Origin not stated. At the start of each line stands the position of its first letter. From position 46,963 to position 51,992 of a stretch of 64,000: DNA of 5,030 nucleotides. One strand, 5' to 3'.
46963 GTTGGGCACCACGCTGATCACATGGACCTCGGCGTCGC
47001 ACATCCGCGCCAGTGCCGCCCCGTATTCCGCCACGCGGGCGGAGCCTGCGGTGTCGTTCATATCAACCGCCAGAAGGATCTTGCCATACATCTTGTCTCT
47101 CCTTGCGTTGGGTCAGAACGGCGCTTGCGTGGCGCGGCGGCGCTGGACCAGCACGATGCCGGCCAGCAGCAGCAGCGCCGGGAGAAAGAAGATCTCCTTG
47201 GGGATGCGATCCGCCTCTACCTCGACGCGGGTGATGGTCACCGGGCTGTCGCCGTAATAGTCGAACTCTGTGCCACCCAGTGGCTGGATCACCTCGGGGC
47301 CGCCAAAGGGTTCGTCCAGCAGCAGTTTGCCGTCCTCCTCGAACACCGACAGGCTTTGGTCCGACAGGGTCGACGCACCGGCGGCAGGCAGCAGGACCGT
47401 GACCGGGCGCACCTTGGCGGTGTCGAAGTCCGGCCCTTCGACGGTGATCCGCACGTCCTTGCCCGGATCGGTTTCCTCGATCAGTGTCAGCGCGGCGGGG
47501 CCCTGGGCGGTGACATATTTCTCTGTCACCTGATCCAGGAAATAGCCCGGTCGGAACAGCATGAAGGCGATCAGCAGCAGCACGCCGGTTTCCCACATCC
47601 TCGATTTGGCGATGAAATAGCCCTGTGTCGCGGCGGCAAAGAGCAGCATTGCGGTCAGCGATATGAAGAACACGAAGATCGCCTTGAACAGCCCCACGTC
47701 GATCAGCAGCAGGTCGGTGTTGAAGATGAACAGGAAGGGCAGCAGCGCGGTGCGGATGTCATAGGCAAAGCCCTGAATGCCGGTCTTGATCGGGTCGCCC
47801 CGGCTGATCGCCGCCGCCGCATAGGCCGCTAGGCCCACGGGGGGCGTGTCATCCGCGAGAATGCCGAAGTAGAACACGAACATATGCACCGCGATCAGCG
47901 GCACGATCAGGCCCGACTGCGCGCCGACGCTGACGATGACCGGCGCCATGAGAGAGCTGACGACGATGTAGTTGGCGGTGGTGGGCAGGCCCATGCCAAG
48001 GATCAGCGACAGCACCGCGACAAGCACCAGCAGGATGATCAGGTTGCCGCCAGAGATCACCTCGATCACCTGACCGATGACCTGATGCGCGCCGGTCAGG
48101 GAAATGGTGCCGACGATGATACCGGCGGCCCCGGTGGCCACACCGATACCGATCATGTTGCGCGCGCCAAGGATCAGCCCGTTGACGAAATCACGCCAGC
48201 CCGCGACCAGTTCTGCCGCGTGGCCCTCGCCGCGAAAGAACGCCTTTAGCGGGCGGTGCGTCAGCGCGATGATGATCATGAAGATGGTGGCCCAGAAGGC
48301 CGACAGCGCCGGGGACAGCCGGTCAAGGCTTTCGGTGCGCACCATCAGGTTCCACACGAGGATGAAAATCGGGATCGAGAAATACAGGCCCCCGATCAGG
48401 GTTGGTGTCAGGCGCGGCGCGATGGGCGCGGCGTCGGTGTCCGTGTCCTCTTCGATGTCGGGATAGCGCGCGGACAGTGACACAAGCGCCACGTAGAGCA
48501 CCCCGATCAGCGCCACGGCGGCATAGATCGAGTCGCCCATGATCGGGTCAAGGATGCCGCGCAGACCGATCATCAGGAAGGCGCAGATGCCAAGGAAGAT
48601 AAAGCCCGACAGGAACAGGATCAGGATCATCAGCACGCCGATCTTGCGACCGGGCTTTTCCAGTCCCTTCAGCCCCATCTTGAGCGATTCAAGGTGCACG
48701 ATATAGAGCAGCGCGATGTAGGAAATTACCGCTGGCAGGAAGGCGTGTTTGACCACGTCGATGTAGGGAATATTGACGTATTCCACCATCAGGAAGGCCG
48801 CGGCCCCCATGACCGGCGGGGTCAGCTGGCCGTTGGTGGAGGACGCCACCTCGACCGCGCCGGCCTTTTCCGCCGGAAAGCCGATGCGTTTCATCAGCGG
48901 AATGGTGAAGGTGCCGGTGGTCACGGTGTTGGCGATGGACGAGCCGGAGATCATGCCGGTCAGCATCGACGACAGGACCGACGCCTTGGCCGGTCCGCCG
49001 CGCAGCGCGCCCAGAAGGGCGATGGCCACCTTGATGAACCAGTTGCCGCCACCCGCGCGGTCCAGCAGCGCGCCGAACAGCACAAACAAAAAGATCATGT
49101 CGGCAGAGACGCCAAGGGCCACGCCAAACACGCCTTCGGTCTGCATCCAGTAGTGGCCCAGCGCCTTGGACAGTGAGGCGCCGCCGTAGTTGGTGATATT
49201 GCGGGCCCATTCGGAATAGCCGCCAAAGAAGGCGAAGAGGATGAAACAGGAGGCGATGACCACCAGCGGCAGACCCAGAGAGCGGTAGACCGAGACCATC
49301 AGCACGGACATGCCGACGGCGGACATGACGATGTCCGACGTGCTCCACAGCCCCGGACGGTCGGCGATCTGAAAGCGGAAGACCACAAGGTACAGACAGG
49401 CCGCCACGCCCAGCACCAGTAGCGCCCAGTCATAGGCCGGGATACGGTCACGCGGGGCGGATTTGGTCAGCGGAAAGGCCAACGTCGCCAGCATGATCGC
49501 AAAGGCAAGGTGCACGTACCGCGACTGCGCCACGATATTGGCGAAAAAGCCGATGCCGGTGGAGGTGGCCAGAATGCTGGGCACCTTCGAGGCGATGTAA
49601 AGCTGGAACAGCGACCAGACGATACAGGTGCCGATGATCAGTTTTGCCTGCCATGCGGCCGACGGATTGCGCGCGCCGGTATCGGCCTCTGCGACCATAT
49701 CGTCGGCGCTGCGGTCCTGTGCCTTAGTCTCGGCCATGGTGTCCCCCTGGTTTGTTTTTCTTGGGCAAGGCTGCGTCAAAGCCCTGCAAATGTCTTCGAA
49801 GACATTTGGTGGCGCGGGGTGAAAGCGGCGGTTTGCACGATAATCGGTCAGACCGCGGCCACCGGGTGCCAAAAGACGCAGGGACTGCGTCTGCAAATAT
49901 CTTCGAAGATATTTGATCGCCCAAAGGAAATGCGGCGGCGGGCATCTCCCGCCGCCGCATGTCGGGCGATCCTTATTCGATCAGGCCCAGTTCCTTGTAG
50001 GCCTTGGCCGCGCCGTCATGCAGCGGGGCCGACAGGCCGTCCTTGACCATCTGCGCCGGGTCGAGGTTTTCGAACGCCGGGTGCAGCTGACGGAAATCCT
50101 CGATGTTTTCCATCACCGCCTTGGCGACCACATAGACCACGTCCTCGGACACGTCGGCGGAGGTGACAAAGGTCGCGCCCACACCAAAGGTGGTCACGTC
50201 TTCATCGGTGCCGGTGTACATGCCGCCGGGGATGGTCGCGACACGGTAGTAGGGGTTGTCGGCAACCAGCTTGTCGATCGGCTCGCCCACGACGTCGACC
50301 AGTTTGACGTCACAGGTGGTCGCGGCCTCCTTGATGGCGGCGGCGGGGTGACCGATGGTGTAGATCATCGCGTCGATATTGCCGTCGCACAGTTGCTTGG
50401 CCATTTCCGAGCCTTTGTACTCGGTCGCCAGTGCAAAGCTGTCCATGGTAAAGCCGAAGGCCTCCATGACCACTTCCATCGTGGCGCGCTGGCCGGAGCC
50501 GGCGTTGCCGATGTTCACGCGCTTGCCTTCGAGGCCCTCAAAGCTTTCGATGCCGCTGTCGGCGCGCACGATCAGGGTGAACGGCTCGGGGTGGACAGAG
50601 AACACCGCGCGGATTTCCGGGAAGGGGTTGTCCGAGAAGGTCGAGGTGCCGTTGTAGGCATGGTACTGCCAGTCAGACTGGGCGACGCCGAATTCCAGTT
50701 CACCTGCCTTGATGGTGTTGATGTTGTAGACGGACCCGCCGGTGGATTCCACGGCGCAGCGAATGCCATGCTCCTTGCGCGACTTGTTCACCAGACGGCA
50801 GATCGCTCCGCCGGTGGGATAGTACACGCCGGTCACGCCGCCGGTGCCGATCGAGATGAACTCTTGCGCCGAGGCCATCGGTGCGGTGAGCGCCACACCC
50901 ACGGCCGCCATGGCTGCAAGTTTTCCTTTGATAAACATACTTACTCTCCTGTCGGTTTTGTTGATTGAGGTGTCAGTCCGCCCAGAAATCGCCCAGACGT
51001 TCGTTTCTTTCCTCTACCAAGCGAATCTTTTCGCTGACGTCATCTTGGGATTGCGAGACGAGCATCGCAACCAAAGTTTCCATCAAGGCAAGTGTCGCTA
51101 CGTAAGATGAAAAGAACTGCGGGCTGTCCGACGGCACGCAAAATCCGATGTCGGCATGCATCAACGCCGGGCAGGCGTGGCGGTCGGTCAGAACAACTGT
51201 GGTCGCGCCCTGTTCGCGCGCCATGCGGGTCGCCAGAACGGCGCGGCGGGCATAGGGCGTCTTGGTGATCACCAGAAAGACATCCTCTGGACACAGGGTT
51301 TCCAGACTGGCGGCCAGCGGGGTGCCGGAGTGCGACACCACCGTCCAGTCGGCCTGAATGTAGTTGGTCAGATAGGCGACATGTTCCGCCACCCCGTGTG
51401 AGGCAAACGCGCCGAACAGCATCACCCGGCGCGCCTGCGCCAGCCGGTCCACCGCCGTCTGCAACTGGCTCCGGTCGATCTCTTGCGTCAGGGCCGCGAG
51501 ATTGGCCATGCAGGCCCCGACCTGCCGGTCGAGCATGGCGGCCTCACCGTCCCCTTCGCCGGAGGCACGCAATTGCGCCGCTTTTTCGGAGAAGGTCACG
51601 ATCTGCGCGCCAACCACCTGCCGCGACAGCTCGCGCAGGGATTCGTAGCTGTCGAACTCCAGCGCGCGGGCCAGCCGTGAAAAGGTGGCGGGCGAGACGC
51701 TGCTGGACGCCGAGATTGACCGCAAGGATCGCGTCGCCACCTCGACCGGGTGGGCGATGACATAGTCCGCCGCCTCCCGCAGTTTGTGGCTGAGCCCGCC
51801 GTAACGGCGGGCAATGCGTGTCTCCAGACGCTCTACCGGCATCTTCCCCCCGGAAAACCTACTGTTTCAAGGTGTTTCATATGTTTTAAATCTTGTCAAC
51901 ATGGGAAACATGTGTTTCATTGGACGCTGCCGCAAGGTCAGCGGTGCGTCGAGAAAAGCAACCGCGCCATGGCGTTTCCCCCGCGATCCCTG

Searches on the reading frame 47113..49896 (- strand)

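Call 12: search_protein_families(library=pfam, proteins=[window:47113-49896:-], max_evalue=0.0001)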
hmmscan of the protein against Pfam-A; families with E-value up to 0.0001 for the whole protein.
window:47113-49896:- (927 aa): 2 families
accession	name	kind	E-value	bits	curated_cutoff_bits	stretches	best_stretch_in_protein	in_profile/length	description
PF06808.19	DctM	-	2.1e-69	234.8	23.8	1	198-734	5-409/413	Tripartite ATP-independent periplasmic transporter, DctM component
PF11874.13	DUF3394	-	1.2e-48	165.6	28.2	1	739-923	1-180/181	Domain of unknown function (DUF3394)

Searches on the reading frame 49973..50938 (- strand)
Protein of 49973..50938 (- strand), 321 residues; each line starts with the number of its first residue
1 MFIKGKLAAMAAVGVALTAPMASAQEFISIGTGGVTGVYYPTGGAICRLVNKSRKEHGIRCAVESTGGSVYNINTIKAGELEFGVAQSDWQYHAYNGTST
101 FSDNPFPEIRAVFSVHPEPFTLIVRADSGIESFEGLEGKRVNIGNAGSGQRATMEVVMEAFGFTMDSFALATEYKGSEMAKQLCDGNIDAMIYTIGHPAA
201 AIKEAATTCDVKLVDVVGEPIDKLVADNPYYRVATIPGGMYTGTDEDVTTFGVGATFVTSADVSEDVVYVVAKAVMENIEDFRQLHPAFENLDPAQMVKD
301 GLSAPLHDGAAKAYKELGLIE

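Call 64: search_protein_families(library=pfam, proteins=[window:49973-50938:-], max_evalue=0.0001)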
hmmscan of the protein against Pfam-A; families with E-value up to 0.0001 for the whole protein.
window:49973-50938:- (321 aa): 2 families
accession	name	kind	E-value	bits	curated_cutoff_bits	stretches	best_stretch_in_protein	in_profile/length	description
PF16868.10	NMT1_3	-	9.6e-89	298.2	27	1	30-318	1-289/289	NMT1-like family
PF09084.16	NMT1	-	8.3e-10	39.4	20.5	1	55-207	17-161/216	NMT1/THI5 like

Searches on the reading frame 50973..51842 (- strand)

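Call 64: search_protein_families(library=pfam, proteins=[window:50973-51842:-], max_evalue=0.0001)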
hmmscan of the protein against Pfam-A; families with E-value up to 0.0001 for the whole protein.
window:50973-51842:- (289 aa): 2 families
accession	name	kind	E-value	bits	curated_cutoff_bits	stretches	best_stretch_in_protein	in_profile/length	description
PF01380.27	SIS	-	1.7e-12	47.7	25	1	134-259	2-130/131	SIS domain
PF01418.23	HTH_6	-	1.2e-06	28.8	28.3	1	6-70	3-67/77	Helix-turn-helix domain, rpiR family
